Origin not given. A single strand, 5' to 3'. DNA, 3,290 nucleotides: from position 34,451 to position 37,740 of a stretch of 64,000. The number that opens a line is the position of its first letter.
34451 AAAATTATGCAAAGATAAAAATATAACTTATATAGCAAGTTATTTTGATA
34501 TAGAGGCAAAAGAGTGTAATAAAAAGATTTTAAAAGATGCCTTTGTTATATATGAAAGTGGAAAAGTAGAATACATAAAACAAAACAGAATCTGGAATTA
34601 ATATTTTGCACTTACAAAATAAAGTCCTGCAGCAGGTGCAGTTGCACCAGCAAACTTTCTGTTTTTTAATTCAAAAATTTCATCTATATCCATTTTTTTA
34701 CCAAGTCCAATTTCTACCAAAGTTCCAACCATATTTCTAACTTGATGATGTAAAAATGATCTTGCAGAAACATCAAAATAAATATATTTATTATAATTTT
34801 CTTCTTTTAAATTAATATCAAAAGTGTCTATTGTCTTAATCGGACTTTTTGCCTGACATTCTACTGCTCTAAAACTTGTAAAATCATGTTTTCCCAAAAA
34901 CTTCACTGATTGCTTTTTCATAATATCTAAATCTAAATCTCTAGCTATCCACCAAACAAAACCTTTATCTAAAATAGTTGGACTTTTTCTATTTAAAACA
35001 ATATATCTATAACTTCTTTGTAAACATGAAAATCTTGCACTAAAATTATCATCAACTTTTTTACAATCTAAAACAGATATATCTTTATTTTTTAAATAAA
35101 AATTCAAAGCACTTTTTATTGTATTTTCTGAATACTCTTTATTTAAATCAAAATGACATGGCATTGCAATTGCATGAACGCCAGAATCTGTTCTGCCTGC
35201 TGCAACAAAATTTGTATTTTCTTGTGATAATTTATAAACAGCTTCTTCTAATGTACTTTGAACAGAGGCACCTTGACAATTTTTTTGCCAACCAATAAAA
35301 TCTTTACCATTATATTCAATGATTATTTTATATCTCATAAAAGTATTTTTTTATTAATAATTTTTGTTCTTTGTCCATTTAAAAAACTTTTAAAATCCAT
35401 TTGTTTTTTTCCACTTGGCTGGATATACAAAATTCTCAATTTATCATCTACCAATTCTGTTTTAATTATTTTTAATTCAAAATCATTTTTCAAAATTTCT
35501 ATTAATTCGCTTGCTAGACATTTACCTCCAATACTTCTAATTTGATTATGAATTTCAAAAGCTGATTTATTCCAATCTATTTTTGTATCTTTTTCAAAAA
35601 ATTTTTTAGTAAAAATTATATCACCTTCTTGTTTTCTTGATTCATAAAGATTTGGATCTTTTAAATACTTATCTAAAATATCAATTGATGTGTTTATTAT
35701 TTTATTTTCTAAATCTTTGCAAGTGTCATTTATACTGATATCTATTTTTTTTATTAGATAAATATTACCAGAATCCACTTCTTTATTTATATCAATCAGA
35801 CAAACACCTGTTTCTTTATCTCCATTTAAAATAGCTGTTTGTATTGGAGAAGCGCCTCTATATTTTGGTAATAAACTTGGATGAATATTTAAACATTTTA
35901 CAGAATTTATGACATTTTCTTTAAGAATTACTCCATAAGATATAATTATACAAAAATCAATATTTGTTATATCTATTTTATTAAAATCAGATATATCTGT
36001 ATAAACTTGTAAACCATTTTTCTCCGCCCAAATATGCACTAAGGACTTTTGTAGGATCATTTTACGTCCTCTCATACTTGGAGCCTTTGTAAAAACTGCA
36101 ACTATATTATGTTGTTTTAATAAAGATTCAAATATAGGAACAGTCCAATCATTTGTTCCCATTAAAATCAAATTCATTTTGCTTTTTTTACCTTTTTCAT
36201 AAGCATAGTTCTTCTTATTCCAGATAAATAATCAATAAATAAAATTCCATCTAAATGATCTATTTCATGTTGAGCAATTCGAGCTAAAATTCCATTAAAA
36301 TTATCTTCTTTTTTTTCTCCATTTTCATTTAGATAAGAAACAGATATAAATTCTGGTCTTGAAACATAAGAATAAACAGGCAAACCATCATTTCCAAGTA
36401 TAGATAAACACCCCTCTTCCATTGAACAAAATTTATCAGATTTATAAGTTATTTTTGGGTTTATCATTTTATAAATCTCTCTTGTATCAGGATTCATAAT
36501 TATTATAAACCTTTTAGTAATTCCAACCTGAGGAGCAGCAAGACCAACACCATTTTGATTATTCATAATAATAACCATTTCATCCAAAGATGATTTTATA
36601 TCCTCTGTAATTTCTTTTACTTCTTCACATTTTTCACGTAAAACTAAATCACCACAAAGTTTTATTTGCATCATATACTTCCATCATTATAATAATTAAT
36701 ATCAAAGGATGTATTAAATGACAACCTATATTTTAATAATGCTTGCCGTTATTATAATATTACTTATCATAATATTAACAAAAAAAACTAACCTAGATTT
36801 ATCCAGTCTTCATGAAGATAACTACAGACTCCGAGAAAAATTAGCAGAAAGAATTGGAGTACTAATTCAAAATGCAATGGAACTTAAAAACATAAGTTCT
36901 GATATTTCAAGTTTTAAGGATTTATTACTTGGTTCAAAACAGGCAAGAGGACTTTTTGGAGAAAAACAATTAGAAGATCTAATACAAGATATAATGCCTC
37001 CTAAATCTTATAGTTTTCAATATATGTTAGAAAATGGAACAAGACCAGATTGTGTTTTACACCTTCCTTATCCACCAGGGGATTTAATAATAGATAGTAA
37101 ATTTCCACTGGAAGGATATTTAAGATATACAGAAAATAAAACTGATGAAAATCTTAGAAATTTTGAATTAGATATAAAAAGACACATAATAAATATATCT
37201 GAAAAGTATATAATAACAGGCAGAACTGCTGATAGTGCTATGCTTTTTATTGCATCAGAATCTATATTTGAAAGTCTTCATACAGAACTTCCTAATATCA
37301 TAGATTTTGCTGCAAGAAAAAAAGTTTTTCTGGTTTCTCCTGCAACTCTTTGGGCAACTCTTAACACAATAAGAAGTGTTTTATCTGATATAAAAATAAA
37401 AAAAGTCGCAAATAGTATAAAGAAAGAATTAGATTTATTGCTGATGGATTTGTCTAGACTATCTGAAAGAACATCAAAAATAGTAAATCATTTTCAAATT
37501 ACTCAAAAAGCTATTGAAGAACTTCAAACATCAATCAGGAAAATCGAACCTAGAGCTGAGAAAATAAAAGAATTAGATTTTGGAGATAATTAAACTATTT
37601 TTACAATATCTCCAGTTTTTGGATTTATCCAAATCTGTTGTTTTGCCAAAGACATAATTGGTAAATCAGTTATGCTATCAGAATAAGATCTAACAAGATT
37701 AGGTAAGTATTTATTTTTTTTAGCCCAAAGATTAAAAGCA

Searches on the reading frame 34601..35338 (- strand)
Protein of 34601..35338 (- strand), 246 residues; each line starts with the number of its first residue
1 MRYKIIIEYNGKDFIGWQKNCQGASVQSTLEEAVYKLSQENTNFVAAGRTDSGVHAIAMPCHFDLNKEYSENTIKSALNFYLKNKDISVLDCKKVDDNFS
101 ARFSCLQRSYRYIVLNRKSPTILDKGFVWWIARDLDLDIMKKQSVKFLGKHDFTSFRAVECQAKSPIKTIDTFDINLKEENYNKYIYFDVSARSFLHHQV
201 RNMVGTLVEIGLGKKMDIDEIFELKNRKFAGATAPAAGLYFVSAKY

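Call 74: search_protein_families(library=pfam, proteins=[window:34601-35338:-], max_evalue=0.00001)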
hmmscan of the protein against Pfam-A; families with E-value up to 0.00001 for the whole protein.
window:34601-35338:- (246 aa): 1 family
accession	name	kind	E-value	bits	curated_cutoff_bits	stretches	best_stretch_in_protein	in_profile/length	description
PF01416.25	PseudoU_synth_1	-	2.5e-36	124.8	23.3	2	145-246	3-107/108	tRNA pseudouridine synthase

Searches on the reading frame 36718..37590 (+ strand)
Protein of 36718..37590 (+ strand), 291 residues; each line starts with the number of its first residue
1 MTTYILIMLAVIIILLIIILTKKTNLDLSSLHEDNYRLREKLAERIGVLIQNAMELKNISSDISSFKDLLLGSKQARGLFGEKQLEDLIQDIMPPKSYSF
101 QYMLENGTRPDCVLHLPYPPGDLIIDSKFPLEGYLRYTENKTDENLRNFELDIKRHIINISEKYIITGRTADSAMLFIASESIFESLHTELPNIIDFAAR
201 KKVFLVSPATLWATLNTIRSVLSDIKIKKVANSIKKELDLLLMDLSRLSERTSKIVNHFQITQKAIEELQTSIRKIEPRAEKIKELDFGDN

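Call 74: search_protein_families(library=pfam, proteins=[window:36718-37590:+], max_evalue=0.00001)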
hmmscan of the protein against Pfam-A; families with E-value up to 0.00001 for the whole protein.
window:36718-37590:+ (291 aa): 1 family
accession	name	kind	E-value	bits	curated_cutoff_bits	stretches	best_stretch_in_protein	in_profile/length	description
PF02646.22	RmuC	-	1.6e-51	175.6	26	1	28-288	14-286/291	RmuC family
